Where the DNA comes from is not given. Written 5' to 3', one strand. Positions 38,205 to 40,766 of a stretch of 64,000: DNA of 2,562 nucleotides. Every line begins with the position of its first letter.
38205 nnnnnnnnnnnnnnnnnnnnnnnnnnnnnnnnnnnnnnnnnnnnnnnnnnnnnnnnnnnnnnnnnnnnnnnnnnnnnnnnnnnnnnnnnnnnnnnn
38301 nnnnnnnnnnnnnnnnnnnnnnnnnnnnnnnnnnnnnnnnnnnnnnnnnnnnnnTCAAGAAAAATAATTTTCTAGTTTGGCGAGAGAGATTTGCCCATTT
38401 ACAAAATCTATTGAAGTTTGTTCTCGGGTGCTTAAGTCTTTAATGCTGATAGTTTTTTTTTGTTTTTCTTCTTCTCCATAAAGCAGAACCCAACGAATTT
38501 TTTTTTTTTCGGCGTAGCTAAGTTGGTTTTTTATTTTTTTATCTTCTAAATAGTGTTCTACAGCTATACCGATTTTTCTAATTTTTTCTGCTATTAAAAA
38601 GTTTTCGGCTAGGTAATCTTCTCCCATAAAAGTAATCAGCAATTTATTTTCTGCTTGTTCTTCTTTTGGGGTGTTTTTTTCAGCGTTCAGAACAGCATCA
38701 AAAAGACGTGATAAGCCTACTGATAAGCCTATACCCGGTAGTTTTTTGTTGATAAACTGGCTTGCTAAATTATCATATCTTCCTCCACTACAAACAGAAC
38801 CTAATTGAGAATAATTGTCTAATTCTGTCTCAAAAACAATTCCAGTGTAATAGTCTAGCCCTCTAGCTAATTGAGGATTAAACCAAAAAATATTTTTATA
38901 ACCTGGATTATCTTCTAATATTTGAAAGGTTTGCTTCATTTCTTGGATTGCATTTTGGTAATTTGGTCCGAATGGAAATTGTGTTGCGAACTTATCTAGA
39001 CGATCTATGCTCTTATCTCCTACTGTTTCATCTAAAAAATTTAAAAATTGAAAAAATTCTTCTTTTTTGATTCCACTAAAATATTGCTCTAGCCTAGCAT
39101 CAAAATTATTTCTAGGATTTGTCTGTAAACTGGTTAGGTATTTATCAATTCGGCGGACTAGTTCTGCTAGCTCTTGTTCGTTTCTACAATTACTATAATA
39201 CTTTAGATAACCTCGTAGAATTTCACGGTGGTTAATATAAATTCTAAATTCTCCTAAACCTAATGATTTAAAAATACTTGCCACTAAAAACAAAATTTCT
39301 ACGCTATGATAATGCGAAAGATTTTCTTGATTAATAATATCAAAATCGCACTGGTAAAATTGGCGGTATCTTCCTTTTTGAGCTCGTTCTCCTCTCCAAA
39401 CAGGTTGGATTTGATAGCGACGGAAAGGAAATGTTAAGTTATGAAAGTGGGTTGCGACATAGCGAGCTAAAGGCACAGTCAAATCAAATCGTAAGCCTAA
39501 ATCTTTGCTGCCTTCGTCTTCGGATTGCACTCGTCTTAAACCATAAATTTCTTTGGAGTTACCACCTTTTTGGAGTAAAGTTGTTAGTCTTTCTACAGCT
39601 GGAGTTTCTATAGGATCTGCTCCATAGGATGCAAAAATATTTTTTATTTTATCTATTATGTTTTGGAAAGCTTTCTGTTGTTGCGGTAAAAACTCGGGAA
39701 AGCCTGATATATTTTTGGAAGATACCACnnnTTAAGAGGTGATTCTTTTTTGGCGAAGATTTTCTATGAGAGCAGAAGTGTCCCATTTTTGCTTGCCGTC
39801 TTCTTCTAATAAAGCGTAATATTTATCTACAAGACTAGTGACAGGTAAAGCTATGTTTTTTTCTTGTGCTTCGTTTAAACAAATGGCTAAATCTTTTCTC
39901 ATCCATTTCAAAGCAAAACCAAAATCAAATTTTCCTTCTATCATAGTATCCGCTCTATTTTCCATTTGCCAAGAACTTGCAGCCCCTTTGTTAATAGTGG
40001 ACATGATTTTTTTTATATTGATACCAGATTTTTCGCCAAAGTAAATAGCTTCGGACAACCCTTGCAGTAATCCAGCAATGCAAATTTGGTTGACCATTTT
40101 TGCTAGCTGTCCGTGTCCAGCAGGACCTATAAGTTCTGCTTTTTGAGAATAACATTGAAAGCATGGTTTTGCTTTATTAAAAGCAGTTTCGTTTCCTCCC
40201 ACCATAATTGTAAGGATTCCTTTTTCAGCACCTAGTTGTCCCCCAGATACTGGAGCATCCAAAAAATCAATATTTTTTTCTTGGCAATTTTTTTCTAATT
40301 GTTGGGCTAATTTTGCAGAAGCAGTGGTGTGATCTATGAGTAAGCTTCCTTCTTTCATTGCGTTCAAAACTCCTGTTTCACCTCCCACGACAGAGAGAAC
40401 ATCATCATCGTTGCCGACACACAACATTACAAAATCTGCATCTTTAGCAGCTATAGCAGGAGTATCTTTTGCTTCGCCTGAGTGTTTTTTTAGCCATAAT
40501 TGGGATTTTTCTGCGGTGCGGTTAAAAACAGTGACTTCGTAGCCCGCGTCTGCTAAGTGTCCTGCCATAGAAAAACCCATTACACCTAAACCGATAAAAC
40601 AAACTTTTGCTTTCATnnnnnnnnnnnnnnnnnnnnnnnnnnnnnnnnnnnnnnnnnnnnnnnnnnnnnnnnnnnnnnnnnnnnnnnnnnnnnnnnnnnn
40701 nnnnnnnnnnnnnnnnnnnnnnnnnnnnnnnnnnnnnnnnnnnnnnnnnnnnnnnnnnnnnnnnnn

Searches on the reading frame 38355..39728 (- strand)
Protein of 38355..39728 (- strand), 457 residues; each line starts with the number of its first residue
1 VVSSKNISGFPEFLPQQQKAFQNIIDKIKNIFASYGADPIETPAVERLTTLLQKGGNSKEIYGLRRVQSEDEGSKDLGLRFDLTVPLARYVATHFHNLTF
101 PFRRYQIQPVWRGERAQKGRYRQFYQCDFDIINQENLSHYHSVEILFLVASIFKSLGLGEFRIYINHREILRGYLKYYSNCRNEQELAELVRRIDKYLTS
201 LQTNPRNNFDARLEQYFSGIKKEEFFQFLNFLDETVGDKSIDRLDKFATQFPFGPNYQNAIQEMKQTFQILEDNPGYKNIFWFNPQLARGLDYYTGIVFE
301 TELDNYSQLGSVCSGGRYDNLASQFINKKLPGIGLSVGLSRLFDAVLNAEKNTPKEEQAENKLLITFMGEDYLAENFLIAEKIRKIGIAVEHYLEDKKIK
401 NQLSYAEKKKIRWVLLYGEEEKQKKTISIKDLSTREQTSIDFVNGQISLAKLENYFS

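Call 22: search_protein_families(library=ncbifam, proteins=[window:38355-39728:-], max_evalue=0.00001)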
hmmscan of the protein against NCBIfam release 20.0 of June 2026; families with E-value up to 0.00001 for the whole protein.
window:38355-39728:- (457 aa): 20 families
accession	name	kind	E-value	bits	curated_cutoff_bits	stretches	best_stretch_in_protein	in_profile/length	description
TIGR00442.1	hisS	equivalog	7.3e-115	384.2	286.75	1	6-441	2-405/406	histidine--tRNA ligase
NF009085.0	PRK12420.1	equivalog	1.2e-68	232.4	540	1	3-442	3-419/426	histidine--tRNA ligase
TIGR00443.1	hisZ_biosyn_reg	equivalog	3.8e-47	160.9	271.65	1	13-346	3-312/314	ATP phosphoribosyltransferase regulatory subunit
NF008940.0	PRK12292.2-3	equivalog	1.5e-40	139.3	450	1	8-415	7-389/404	ATP phosphoribosyltransferase regulatory subunit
NF008941.0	PRK12292.2-4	equivalog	5e-34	117.9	447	1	9-391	12-361/393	ATP phosphoribosyltransferase regulatory subunit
NF008942.0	PRK12292.2-5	equivalog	2.6e-33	115.3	643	1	9-440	14-418/434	ATP phosphoribosyltransferase regulatory subunit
NF008936.0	PRK12292.1-3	equivalog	3.6e-30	105.1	492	1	14-424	15-398/406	ATP phosphoribosyltransferase regulatory subunit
NF008939.0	PRK12292.2-1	equivalog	1.6e-23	83.1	335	1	6-414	5-390/391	ATP phosphoribosyltransferase regulatory subunit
NF008938.0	PRK12292.1-6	equivalog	2e-18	66.5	833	1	10-415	12-388/420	ATP phosphoribosyltransferase regulatory subunit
NF008953.0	PRK12295.1-6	equivalog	1.3e-17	63.8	384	1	281-343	313-376/384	ATP phosphoribosyltransferase regulatory subunit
NF008935.0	PRK12292.1-1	equivalog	8.4e-17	61.2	350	1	12-347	12-318/382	ATP phosphoribosyltransferase regulatory subunit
NF008945.0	PRK12292.3-3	equivalog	8.7e-16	58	409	1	13-421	9-362/368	ATP phosphoribosyltransferase regulatory subunit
NF009086.0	PRK12421.1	equivalog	6.9e-14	51.6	318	1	11-403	14-371/389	ATP phosphoribosyltransferase regulatory subunit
NF008952.0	PRK12295.1-5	equivalog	5.1e-12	45.7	360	0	233-333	248-346/363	ATP phosphoribosyltransferase regulatory subunit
NF008943.0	PRK12292.3-1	equivalog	1.1e-11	44.4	690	0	283-413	275-382/403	ATP phosphoribosyltransferase regulatory subunit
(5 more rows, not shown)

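Call 26: find_related_loci(query=window:38355-39728:-, collection=genome_contigs, flank=500)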
Query window:38355-39728:- (457 aa) in genome_contigs; peptide patterns used: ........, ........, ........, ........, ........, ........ (x = any residue, [..] = any of these).
170 stretches matched a pattern; 28 encode a relative of the query (tblastn E <= 1e-3); 28 distinct loci.
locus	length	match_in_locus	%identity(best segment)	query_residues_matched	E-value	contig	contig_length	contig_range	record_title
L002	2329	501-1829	48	5-457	2e-129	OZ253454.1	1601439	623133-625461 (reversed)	MAG: bacterium isolate f7d960f2-4653-49eb-a9eb-9eb9edce55e3 genome assembly, chromosome: 1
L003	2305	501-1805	31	24-439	8e-59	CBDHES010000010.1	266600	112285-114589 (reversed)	MAG: Acidimicrobiales bacterium isolate ded2b68e-7136-4fe8-9fc6-91e6ec3c69ec genome assembly, contig: contig_10, whole g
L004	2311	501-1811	31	8-433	2e-58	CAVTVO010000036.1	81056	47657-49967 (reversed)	MAG: uncultured Alphaproteobacteria bacterium isolate MFD04944.bin.2.44 genome assembly, contig: contig_72375, whole gen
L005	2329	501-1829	29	3-437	2e-58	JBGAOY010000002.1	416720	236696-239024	MAG: Acidimicrobiales bacterium isolate MAG_AAO_AS.63 AAOAS-63_NODE_2_length_416720_cov_21.438352, whole genome shotgun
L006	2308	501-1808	30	9-432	3e-58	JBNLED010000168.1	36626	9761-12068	MAG: Polyangia bacterium isolate C1C2.bin.34.orig k141_882546, whole genome shotgun sequence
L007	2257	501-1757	31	22-432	4e-58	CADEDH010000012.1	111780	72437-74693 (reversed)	MAG: uncultured actinobacterium isolate Actinobacteria sp. RBC023 genome assembly, contig: MAG023_12, whole genome shotg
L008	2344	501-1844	29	22-440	8e-58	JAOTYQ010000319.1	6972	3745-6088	MAG: Acidimicrobiia bacterium isolate 21_Jan_SF_Bin50 21_Jan_SF_Bin50_scaffold_10537_c1, whole genome shotgun sequence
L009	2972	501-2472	29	3-433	5e-58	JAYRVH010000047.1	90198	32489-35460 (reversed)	MAG: Acidimicrobiales bacterium isolate NJ_NJASGE3bin.16 k141_718579, whole genome shotgun sequence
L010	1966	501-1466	38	9-342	1e-57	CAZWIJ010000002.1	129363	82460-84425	MAG TPA_asm: uncultured Candidatus Saccharibacteria bacterium isolate SRP118108_co3_444 genome assembly, contig: NODE_29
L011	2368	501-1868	30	9-439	2e-57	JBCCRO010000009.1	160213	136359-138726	MAG: Actinomycetota bacterium isolate P01_D01_bin.34 k141_145304_length_160213_cov_25.4698, whole genome shotgun sequenc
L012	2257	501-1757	30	26-432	2e-57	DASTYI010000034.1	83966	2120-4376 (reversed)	MAG TPA_asm: Iamia sp. isolate SMAG_U2437 k141_1061854, whole genome shotgun sequence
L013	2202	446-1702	30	28-432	6e-57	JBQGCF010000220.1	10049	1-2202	MAG: Iamia sp. isolate FCentRs1_23 FCentRs1_contig220, whole genome shotgun sequence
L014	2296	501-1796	30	9-432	1e-56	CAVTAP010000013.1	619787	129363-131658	MAG: uncultured Actinomycetota bacterium isolate MFD04651.bin.1.172 genome assembly, contig: contig_3321, whole genome s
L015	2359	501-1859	29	9-439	9e-57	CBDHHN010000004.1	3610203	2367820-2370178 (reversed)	MAG: Acidimicrobiales bacterium isolate 52bdf354-617b-472d-aa5f-cc26607e9683 genome assembly, contig: contig_4, whole ge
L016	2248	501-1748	31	25-432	2e-56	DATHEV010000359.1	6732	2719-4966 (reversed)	MAG TPA_asm: Iamia sp. isolate SMAG_U12430 k141_950613, whole genome shotgun sequence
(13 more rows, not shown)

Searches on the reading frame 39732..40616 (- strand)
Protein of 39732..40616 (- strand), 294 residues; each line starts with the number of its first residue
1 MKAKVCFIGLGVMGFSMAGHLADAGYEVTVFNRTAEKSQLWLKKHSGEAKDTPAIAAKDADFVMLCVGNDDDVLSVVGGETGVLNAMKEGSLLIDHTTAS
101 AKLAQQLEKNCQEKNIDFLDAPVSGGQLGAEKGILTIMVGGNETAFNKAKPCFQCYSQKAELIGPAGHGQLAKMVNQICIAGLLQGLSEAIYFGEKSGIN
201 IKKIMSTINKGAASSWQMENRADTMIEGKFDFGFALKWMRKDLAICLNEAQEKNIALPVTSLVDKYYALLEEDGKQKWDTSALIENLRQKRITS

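Call 61: search_protein_families(library=ncbifam, proteins=[window:39732-40616:-], max_evalue=1e-10)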
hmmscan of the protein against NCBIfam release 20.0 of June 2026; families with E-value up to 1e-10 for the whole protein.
window:39732-40616:- (294 aa): 10 families
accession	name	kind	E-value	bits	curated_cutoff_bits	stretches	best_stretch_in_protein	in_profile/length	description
TIGR01505.1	tartro_sem_red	equivalog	2.9e-66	223.7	340.75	1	4-287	1-283/291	2-hydroxy-3-oxopropionate reductase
NF008592.0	PRK11559.1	equivalog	2.2e-59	201.2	397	1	1-285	1-284/296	2-hydroxy-3-oxopropionate reductase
NF043037.1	ThreonDh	equivalog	8.3e-54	183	350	1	2-285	2-285/297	L-threonate dehydrogenase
TIGR01692.1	HIBADH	equivalog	9.2e-50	169.6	291.6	1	7-288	1-288/288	3-hydroxyisobutyrate dehydrogenase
NF011633.0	PRK15059.1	equivalog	1.6e-47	162.1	451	1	4-287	2-283/292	2-hydroxy-3-oxopropionate reductase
NF012005.0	PRK15461.1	equivalog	3.5e-40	138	348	1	3-290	2-289/298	sulfolactaldehyde 3-reductase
NF007161.0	PRK09599.1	subfamily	1.5e-23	83.5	271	1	4-225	2-229/302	NADP-dependent phosphogluconate dehydrogenase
TIGR00872.1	gnd_rel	equivalog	6e-22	78.2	297.2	1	4-220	2-221/299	phosphogluconate dehydrogenase (NAD(+)-dependent, decarboxylating)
NF006765.0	PRK09287.1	equivalog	6.3e-22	78.1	413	1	2-220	3-234/476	NADP-dependent phosphogluconate dehydrogenase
TIGR00873.1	gnd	equivalog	1.9e-21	76.4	426.7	1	5-223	2-233/467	decarboxylating NADP(+)-dependent phosphogluconate dehydrogenase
